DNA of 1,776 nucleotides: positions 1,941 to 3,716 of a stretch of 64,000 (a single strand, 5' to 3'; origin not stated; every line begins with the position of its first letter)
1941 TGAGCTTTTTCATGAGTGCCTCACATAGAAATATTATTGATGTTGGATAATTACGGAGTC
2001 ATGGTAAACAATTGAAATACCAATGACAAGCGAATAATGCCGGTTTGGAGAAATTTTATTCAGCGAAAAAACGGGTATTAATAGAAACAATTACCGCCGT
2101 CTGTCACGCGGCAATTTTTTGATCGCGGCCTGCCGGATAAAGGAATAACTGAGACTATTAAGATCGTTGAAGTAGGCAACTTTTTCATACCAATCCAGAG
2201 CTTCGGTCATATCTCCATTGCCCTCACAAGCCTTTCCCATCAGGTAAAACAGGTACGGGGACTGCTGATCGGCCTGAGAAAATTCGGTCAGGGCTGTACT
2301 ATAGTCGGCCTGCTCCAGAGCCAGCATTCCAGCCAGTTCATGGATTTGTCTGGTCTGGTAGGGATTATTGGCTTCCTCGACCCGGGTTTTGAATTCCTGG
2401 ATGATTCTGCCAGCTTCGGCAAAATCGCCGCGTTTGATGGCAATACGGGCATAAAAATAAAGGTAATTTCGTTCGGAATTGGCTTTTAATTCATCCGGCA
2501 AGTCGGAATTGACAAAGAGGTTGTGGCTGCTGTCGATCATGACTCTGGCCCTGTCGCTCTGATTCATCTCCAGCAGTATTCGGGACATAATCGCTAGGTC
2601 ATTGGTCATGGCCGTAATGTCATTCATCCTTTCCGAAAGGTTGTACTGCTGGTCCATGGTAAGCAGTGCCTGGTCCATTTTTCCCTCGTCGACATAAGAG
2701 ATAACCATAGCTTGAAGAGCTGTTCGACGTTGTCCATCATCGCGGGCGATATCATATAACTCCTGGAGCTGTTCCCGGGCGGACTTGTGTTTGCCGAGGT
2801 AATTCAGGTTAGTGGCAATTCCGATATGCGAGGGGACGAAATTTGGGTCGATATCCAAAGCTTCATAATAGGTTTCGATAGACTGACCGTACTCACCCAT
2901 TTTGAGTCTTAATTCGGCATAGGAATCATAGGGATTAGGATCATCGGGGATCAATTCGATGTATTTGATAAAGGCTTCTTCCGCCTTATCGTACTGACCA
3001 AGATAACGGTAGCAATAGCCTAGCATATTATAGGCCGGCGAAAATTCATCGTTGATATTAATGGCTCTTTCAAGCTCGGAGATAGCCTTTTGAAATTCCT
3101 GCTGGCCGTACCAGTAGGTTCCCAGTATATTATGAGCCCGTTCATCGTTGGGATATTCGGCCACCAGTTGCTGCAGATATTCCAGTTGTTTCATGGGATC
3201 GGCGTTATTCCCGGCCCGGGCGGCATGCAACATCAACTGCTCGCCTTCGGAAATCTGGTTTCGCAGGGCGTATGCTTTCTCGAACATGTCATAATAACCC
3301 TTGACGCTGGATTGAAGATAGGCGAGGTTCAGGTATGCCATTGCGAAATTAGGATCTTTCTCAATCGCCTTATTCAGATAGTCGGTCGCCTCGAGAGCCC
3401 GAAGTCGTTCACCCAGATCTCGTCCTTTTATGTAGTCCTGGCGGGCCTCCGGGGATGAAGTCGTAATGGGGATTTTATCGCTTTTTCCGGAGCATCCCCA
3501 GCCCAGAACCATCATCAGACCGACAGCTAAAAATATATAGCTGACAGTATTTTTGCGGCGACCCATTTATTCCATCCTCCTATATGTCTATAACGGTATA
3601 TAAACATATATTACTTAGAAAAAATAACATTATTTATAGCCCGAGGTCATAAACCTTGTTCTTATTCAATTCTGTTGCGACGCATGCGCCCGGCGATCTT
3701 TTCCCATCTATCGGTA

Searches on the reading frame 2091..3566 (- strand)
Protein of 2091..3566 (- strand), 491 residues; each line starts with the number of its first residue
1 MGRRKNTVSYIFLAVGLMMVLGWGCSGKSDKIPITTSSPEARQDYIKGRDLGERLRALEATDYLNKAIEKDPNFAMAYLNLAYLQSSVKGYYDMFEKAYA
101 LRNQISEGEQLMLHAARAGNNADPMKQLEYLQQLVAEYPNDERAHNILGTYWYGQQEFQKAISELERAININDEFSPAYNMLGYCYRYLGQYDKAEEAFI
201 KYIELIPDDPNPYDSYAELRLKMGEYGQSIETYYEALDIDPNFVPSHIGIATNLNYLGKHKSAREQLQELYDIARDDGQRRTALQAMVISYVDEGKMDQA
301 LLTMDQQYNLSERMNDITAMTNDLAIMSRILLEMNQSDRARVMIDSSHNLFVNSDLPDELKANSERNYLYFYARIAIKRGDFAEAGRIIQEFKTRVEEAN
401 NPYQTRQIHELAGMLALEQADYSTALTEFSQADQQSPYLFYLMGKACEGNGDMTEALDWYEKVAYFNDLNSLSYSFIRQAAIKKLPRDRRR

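Call 23: search_protein_families(library=pfam, proteins=[window:2091-3566:-], max_evalue=0.001)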
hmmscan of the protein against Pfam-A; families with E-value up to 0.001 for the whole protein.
window:2091-3566:- (491 aa): 19 families
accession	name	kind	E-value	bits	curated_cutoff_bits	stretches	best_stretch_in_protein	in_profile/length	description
PF07719.23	TPR_2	-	2e-20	71.6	27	1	178-209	3-34/34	Tetratricopeptide repeat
PF14559.12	TPR_19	-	1.5e-19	70.5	25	1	155-214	4-63/68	Tetratricopeptide repeat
PF13431.12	TPR_17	-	7.6e-19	66.8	24.4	2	165-197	2-34/34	Tetratricopeptide repeat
PF00515.34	TPR_1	-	1.7e-18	66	27.8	1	178-209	3-34/34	Tetratricopeptide repeat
PF13181.12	TPR_8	-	1.3e-16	59.7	25.7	1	177-209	2-34/34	Tetratricopeptide repeat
PF13428.12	TPR_14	-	3.6e-16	58.5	23.5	0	178-218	3-43/44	Tetratricopeptide repeat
PF13424.12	TPR_12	-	4.1e-15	56.2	30.1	3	178-240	5-75/77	Tetratricopeptide repeat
PF13432.12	TPR_16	-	4.2e-15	56.3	32.7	0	128-173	17-61/65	Tetratricopeptide repeat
PF13414.12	TPR_11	-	4.9e-12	45.8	26.8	0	221-244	5-28/42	TPR repeat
PF13176.12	TPR_7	-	9.2e-10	38.3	27.9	0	178-211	1-34/36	Tetratricopeptide repeat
PF12895.13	ANAPC3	-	1.1e-09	38.9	27.2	0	135-201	16-81/82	Anaphase-promoting complex, cyclosome, subunit 3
PF23914.1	TPR_CcmH_CycH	-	1.1e-08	35.5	42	0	92-173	70-152/158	Cytochrome c-type biogenesis protein H TPR domain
PF17874.7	TPR_MalT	-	1.5e-07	31.4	45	1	255-433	51-229/336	MalT-like TPR region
PF25063.1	ARM_TT21_C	-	2.7e-07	31.1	35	0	112-199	68-152/209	Tetratricopeptide repeat protein 21 C-terminal ARM domain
PF25062.1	ARM_TT21_N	-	5e-06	26.8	40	0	117-248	72-206/222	Tetratricopeptide repeat protein 21 N-terminal ARM repeat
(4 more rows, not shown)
